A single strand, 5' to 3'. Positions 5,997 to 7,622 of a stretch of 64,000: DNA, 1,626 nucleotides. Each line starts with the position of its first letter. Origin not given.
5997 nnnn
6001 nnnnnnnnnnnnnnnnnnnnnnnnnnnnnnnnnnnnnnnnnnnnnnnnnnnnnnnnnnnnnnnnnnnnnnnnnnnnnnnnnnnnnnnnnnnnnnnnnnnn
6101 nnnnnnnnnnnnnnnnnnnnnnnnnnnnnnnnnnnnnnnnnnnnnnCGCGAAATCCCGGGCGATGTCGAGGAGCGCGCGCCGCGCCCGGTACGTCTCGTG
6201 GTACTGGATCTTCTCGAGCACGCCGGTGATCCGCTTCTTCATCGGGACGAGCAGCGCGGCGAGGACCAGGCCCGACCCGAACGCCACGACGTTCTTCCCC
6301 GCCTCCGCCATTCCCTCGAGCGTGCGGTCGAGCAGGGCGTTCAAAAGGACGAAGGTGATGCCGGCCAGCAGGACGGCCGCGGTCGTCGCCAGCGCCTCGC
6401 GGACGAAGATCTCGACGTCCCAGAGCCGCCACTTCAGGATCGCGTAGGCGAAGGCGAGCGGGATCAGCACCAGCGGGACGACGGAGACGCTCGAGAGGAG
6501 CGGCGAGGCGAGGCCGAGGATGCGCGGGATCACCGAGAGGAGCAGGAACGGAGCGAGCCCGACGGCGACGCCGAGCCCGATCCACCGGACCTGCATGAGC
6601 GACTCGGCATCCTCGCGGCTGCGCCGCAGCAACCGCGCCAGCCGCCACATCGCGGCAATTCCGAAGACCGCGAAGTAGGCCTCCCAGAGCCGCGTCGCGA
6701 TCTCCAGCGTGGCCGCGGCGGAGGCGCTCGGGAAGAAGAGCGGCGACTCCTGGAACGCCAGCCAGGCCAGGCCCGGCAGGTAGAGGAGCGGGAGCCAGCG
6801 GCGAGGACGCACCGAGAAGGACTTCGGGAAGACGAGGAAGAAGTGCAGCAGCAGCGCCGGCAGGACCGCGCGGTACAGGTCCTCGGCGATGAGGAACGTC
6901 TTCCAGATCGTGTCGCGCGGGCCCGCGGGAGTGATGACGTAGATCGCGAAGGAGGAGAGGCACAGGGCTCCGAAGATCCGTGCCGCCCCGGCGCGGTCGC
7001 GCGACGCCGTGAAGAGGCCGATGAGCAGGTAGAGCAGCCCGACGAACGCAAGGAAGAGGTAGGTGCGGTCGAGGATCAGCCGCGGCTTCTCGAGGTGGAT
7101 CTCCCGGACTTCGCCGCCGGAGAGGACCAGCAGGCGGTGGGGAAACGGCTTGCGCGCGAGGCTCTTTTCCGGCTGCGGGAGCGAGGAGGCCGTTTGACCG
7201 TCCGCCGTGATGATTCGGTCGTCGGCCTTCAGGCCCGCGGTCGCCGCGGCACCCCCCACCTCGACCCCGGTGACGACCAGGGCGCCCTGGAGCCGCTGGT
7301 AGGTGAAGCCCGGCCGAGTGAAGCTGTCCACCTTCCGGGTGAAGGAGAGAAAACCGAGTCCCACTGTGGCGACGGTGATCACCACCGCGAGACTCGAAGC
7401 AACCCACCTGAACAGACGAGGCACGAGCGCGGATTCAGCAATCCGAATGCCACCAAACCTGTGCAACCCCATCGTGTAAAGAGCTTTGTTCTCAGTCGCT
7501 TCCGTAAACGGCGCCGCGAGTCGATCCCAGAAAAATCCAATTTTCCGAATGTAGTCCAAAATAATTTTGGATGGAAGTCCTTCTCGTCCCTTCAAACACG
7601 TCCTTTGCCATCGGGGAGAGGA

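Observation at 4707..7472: An uncharacterised TM-PDZ-multipass membrane sensor module is shared by a histidine kinase and, 34 kb away, a PP2C phosphatase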

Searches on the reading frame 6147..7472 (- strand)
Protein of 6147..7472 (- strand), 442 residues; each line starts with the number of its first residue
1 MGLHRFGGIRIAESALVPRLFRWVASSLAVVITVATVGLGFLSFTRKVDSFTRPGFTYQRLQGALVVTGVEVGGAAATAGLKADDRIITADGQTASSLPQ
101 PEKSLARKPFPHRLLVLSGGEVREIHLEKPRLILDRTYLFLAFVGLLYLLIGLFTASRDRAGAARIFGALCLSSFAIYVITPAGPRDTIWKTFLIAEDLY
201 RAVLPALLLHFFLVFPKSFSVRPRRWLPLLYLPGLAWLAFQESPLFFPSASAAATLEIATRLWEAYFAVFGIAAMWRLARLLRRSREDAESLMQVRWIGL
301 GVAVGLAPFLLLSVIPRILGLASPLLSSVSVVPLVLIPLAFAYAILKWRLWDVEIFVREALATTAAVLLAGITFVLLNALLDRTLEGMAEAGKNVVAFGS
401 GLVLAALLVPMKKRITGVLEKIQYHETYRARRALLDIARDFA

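Call 11: find_homologous_proteins(query=window:6147-7472:-)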
Query seq(442 aa) (442 aa): 59 proteins with E <= 0.001 among 8000 candidates.
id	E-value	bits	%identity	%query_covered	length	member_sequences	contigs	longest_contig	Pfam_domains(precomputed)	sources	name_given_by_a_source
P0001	2.5e-210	717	76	99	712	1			PF13426.14,PF13188.14,PF17820.8,PF00595.30,PF08448.17,PF00989.32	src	-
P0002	2.4e-196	671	87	80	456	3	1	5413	PF17820.8,PF00595.30,PF13180.13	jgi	jgi:hypothetical protein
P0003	8.7e-171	587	70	93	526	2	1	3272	PF00595.30,PF13180.13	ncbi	ncbi:MAG: PDZ domain-containing protein, partial [Thermoanaerobaculia bacterium]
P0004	1.1e-169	583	68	94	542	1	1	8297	PF17820.8,PF00595.30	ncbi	ncbi:MAG: PDZ domain-containing protein, partial [Thermoanaerobaculia bacterium]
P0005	3.7e-167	575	66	97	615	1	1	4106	PF17820.8,PF00595.30,PF13180.13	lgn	-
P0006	3.2e-166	572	67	96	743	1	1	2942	PF13188.14,PF17820.8,PF00595.30,PF13180.13,PF08448.17,PF00512.32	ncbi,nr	ncbi:MAG TPA: PDZ domain-containing protein, partial [Thermoanaerobaculia bacterium]|nr:PDZ domain-c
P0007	3.8e-166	572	68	94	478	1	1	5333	-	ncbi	-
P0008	3.3e-165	568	65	97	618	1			PF17820.8,PF00595.30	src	-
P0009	2.3e-162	559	67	93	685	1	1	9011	PF13426.14,PF13188.14,PF01590.33,PF08448.17,PF00989.32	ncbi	ncbi:MAG: PAS domain S-box protein, partial [Syntrophomonadaceae bacterium]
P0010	2.9e-158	546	63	96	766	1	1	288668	PF13188.14,PF17820.8,PF08448.17,PF00512.32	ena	-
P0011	7.0e-156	538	62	96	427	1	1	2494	PF17820.8,PF00595.30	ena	-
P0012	1.4e-154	533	65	93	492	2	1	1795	-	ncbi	ncbi:MAG: hypothetical protein ACRD1B_00780, partial [Thermoanaerobaculia bacterium]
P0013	2.5e-150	519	84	67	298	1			-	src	-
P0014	1.1e-145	504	79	69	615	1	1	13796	PF13426.14,PF13188.14,PF08448.17,PF00989.32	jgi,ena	jgi:PAS domain S-box-containing protein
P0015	1.9e-131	457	58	93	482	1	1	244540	PF17820.8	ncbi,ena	-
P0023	1.9e-109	385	49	91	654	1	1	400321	PF13426.14,PF08448.17,PF00989.32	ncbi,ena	-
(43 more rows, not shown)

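Call 43: find_encoding_contigs(protein=P0010, flank=8000, max_places=2)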
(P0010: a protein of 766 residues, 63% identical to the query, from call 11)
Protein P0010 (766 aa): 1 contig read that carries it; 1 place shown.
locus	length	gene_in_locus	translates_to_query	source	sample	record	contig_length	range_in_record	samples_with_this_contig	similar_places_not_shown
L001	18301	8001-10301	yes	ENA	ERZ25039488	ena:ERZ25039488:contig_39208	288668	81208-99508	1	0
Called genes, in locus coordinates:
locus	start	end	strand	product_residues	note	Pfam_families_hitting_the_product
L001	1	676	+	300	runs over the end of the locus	PF07719:TPR_2 (faint), PF13428:TPR_14 (faint), PF00515:TPR_1 (faint), PF13424:TPR_12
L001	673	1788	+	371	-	-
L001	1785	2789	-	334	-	PF00226:DnaJ, PF01556:DnaJ_C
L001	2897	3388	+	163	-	PF01047:MarR (weak), PF12802:MarR_2 (weak), PF13404:HTH_AsnC-type, PF13412:HTH_24, PF01037:AsnC_trans_reg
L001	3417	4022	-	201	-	-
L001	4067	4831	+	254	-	PF18912:DZR_2, PF00156:Pribosyltran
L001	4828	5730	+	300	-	PF01619:Pro_dh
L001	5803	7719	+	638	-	PF13620:CarboxypepD_reg (weak)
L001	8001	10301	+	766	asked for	PF17820:PDZ_6 (weak), PF08448:PAS_4 (weak), PF13188:PAS_8, PF00512:HisKA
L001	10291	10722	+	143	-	PF02518:HATPase_c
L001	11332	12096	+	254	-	PF00158:Sigma54_activat, PF14532:Sigma54_activ_2, PF25601:AAA_lid_14, PF02954:HTH_8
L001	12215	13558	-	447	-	PF01979:Amidohydro_1, PF07969:Amidohydro_3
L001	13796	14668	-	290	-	PF07228:SpoIIE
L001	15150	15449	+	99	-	-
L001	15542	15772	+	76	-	PF01197:Ribosomal_L31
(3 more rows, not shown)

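Call 44: find_encoding_contigs(protein=P0023, flank=8000, max_places=2)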
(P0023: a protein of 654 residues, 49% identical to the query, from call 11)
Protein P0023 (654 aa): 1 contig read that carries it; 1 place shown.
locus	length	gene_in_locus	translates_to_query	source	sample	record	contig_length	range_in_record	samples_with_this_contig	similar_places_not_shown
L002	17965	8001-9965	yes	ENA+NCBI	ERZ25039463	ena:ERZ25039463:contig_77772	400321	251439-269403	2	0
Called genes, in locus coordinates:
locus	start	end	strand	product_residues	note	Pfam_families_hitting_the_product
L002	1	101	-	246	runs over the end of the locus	PF01061:ABC2_membrane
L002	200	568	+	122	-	PF13744:HTH_37 (weak), PF12844:HTH_19 (weak), PF13560:HTH_31, PF01381:HTH_3, PF13443:HTH_26 (weak)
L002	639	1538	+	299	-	PF07719:TPR_2 (faint), PF13428:TPR_14 (faint), PF13424:TPR_12 (weak)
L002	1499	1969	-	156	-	-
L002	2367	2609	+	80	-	-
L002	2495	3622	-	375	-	PF00226:DnaJ, PF01556:DnaJ_C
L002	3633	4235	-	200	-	PF13505:OMP_b-brl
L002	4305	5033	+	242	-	PF18912:DZR_2 (weak), PF00156:Pribosyltran (faint)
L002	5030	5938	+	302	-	PF01619:Pro_dh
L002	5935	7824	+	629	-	PF13620:CarboxypepD_reg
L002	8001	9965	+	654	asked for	PF00989:PAS (weak), PF08448:PAS_4 (weak), PF13426:PAS_9 (faint)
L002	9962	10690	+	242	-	PF00512:HisKA, PF02518:HATPase_c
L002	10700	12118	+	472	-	PF00072:Response_reg, PF00158:Sigma54_activat, PF14532:Sigma54_activ_2, PF00004:AAA (faint), PF07728:AAA_5, PF25601:AAA_lid_14, PF02954:HTH_8 (weak)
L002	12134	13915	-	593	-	PF16697:Yop-YscD_cpl, PF00498:FHA, PF13185:GAF_2, PF01590:GAF, PF13492:GAF_3, PF07228:SpoIIE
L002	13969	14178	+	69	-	PF01197:Ribosomal_L31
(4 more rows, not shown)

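Call 100: search_dna_similar(query=window:6153-7424:-, collection=plasmids, mode=protein, max_evalue=0.001, max_rows=25)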
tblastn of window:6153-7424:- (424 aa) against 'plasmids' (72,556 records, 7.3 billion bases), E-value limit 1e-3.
No match.
